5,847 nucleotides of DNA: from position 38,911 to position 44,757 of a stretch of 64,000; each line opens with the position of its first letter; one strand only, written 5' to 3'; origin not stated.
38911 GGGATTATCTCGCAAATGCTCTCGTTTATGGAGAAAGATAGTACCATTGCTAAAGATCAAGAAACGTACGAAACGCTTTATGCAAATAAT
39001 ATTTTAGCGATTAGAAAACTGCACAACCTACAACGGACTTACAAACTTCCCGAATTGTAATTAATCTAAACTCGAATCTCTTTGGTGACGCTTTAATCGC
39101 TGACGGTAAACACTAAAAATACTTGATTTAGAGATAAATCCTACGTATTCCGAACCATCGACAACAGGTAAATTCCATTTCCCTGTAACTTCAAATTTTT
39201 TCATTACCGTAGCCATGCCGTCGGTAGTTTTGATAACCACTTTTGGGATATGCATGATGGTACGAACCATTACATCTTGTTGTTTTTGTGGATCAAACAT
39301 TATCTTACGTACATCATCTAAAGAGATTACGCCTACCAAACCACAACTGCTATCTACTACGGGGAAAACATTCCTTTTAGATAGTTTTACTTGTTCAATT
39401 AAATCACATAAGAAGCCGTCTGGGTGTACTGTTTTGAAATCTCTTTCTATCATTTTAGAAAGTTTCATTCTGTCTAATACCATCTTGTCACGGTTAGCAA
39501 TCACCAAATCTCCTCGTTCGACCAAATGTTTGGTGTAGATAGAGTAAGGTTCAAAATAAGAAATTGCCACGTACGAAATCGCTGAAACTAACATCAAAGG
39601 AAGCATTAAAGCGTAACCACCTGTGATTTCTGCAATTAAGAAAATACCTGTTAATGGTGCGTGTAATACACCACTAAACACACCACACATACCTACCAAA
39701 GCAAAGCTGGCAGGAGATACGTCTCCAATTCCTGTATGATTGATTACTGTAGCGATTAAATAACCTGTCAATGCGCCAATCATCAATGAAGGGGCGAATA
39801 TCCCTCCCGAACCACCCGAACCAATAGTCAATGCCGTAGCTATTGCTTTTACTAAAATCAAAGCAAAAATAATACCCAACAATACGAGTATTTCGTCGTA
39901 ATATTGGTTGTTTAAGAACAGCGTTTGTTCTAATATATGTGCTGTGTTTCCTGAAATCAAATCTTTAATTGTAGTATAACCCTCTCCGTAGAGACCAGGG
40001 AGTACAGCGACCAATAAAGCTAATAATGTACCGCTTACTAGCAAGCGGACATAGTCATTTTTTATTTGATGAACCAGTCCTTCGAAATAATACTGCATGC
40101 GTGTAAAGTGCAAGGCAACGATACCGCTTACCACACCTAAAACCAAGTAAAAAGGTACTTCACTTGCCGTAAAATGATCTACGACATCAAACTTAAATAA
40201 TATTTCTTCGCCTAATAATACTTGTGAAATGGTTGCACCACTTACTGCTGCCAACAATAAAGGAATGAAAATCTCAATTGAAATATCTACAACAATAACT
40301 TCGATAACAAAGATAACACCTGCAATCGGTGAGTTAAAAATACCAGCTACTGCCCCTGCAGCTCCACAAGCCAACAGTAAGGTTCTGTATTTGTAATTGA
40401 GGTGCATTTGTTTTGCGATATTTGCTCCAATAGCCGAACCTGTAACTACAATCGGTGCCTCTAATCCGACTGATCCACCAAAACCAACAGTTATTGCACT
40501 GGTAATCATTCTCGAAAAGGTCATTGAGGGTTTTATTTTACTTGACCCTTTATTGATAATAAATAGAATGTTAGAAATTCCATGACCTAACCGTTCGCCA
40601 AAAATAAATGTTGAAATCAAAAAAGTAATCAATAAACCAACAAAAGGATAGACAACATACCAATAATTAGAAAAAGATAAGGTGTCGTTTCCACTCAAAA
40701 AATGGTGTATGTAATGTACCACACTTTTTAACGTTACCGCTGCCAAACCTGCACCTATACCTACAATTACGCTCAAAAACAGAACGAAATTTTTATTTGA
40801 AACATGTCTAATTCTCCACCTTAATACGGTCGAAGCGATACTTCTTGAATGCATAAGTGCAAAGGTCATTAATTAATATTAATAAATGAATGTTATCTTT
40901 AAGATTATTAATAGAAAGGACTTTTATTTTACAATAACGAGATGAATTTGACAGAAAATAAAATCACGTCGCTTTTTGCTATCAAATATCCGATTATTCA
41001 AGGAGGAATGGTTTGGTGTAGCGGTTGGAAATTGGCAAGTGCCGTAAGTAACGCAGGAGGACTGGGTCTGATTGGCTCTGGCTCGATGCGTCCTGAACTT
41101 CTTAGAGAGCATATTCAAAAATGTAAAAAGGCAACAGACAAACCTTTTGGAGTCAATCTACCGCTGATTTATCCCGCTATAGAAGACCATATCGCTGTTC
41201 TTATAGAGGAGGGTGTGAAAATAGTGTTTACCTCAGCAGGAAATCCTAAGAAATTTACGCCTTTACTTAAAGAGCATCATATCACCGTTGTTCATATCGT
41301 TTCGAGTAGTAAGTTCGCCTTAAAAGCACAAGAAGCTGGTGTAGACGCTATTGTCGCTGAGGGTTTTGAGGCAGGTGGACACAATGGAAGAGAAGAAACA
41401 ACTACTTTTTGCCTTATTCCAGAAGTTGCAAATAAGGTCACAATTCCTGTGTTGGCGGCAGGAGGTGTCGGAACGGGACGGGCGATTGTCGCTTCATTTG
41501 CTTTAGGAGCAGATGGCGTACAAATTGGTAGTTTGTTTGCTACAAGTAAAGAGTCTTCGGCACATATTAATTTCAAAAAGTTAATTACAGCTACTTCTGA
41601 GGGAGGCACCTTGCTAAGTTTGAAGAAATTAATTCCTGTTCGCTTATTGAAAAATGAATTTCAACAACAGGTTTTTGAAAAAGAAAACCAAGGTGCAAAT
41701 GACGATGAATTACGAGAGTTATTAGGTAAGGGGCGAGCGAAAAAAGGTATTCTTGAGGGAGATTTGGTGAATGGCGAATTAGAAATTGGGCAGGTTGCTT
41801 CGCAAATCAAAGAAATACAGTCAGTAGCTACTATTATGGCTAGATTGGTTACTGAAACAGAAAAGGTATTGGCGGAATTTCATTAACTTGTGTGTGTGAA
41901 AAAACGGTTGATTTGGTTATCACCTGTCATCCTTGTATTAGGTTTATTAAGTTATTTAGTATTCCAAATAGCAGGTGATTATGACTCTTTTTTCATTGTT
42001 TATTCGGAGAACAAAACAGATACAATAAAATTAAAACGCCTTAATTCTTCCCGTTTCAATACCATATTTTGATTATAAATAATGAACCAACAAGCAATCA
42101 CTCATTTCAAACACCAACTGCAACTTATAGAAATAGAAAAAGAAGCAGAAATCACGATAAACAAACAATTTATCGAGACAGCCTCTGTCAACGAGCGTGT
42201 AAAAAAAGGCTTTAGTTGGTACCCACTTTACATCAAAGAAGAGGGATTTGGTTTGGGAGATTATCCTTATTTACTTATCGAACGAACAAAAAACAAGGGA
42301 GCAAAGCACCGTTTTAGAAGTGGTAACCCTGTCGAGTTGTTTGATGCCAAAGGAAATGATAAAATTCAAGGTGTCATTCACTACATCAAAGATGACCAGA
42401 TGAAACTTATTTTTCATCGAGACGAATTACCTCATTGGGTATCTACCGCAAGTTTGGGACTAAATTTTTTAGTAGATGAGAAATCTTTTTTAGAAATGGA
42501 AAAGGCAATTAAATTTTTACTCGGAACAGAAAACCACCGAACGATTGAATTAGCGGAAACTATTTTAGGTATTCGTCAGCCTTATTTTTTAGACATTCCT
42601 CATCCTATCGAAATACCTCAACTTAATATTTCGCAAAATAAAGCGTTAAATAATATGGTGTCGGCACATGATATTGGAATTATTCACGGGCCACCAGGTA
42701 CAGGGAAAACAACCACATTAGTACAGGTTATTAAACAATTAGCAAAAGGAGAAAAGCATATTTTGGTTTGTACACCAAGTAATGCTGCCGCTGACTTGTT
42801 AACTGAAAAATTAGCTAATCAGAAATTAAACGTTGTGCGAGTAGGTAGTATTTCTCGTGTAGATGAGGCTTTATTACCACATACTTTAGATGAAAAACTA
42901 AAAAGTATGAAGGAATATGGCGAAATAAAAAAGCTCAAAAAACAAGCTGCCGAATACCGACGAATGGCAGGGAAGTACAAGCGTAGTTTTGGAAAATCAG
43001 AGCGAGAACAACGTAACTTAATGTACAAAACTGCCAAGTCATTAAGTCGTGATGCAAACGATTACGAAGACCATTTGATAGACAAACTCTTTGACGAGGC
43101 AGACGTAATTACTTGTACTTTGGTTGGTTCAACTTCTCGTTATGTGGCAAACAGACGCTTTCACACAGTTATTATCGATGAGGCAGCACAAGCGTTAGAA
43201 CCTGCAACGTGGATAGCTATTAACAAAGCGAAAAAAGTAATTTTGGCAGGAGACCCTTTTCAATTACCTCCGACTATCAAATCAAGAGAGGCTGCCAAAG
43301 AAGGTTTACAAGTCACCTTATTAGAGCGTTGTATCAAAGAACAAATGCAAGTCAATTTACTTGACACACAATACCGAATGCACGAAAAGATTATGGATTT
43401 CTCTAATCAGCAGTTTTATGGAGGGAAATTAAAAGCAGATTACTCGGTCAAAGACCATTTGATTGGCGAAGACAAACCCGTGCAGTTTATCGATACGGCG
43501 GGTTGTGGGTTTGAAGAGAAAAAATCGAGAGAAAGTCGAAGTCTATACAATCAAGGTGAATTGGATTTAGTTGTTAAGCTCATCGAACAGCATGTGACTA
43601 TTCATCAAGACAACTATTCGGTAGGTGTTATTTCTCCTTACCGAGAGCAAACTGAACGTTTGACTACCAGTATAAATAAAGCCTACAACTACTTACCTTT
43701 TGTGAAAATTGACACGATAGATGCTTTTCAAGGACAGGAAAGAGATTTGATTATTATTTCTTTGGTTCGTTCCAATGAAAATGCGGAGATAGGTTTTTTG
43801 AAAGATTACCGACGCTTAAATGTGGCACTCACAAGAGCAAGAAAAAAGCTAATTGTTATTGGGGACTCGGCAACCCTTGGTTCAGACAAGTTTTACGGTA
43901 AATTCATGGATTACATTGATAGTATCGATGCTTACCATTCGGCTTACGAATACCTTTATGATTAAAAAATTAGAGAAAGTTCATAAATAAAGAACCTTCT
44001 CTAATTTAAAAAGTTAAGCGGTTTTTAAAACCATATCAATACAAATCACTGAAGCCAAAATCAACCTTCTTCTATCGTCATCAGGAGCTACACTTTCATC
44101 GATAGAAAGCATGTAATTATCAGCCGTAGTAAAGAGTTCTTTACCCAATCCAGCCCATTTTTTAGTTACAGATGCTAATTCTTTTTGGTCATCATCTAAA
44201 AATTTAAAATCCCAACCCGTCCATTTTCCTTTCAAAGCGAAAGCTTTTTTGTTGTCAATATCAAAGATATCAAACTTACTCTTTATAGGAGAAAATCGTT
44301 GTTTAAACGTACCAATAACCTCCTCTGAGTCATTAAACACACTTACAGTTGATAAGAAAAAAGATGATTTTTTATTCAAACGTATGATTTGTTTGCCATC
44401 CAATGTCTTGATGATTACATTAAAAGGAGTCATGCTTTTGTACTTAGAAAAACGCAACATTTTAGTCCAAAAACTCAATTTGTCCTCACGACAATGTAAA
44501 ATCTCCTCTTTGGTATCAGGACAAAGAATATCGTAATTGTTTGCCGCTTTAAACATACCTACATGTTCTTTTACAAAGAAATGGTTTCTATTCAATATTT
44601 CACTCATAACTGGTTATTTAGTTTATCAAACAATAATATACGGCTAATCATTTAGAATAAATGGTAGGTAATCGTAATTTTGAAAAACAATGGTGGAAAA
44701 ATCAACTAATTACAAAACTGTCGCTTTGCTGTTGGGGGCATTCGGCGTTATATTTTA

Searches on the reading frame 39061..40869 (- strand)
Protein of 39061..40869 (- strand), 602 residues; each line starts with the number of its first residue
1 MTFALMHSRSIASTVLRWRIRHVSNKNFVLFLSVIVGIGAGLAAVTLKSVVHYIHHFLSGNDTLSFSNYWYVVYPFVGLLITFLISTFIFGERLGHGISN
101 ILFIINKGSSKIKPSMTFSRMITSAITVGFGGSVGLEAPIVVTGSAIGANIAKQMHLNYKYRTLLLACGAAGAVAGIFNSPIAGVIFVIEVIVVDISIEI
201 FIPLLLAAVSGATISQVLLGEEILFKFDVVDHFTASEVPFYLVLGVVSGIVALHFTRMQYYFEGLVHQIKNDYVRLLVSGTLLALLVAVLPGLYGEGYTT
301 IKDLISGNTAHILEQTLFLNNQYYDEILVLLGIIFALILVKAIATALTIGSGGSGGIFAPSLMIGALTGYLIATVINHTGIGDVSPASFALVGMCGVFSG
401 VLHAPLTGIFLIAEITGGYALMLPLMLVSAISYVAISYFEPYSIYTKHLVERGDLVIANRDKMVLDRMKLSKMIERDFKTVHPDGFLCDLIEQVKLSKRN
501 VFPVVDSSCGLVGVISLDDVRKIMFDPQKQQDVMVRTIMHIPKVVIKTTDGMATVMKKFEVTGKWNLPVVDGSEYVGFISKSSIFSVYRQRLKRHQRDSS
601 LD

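Call 10: search_protein_families(library=pfam, proteins=[window:39061-40869:-], max_evalue=0.001)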
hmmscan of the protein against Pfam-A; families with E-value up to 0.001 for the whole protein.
window:39061-40869:- (602 aa): 2 families
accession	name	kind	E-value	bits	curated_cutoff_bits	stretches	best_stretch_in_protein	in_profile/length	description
PF00654.25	Voltage_CLC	-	4.4e-81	273.2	24.8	1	78-434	2-343/346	Voltage gated chloride channel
PF00571.33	CBS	-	1.4e-09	38.6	24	0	535-587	1-54/57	CBS domain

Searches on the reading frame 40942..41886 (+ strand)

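Call 10: search_protein_families(library=pfam, proteins=[window:40942-41886:+], max_evalue=0.001)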
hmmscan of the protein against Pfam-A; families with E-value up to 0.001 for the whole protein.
window:40942-41886:+ (314 aa): 6 families
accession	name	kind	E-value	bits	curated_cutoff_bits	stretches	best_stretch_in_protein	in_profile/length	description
PF03060.21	NMO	-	6.1e-61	207.1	28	1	8-304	4-330/331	Nitronate monooxygenase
PF00478.31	IMPDH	-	4.9e-13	49.2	25.6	1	150-211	190-251/345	IMP dehydrogenase / GMP reductase domain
PF01070.24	FMN_dh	-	1.2e-08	34.8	24.9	1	120-200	226-306/350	FMN-dependent dehydrogenase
PF05690.20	ThiG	-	1.6e-05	24.8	23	1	108-206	119-214/247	Thiazole biosynthesis protein ThiG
PF04481.18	DUF561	-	3.2e-05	23.7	21.6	1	124-211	136-229/243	Protein of unknown function (DUF561)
PF00977.27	His_biosynth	-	5.9e-05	23.1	23.6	1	122-201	148-224/228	Histidine biosynthesis protein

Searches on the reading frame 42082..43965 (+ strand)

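Call 10: search_protein_families(library=pfam, proteins=[window:42082-43965:+], max_evalue=0.001)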
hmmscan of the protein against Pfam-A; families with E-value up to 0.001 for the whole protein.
window:42082-43965:+ (627 aa): 17 families
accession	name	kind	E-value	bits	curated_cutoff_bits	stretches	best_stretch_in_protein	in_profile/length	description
PF13087.12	AAA_12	-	5.8e-61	205.9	27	1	409-596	1-194/195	AAA domain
PF13086.12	AAA_11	-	6.4e-61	206.8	27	1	180-402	1-257/257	AAA domain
PF13604.12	AAA_30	-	1.4e-14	54.7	27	1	180-248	1-70/191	AAA domain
PF01443.25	Viral_helicase1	-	2.7e-14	54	21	1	356-459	56-159/228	Viral superfamily 1 RNA helicase core domain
PF13245.12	AAA_19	-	1.6e-13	51.4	25.1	1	185-398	1-132/134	AAA domain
PF04851.21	ResIII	-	1.2e-07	32.2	22.5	1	181-383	4-149/164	Type III restriction enzyme, res subunit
PF00580.27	UvrD-helicase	-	1.3e-06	28.7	23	1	182-246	2-67/271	UvrD/REP helicase N-terminal domain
PF13401.12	AAA_22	-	2.3e-06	28.4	27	1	197-246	6-56/130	AAA domain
PF05127.21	NAT10_TcmA_helicase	-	3.3e-06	27.5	22.7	0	201-272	2-58/176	RNA cytidine acetyltransferase NAT10/TcmA, helicase domain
PF25199.1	nSTAND_NTPase5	-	9.4e-06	25.9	34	1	198-247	43-93/145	Novel STAND NTPase 5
PF02562.22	PhoH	-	0.0001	22.3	27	0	180-248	4-69/205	PhoH-like protein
PF21138.3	SMUBP-2_HCS1_1B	-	0.00011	22.4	27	1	11-112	3-110/129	Helicase SMUBP-2/HCS1, 1B domain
PF09848.15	SLFN-g3_helicase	-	0.00016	21.5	24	0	198-373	3-93/354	Schlafen group 3, DNA/RNA helicase domain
PF13481.12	AAA_25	-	0.00027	21.1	27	0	185-225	22-62/195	AAA domain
PF13538.12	UvrD_C_2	-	0.00029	21.1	27.4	1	543-593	4-52/52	UvrD-like helicase C-terminal domain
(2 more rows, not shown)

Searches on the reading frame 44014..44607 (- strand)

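Call 92: search_protein_families(library=pfam, proteins=[window:44014-44607:-], max_evalue=0.00001)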
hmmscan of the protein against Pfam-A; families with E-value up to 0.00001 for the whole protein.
window:44014-44607:- (197 aa): 1 family
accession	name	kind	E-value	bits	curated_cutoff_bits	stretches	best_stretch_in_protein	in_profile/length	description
PF03803.21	Scramblase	-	1.3e-19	70.9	25.4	1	16-192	36-216/221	Scramblase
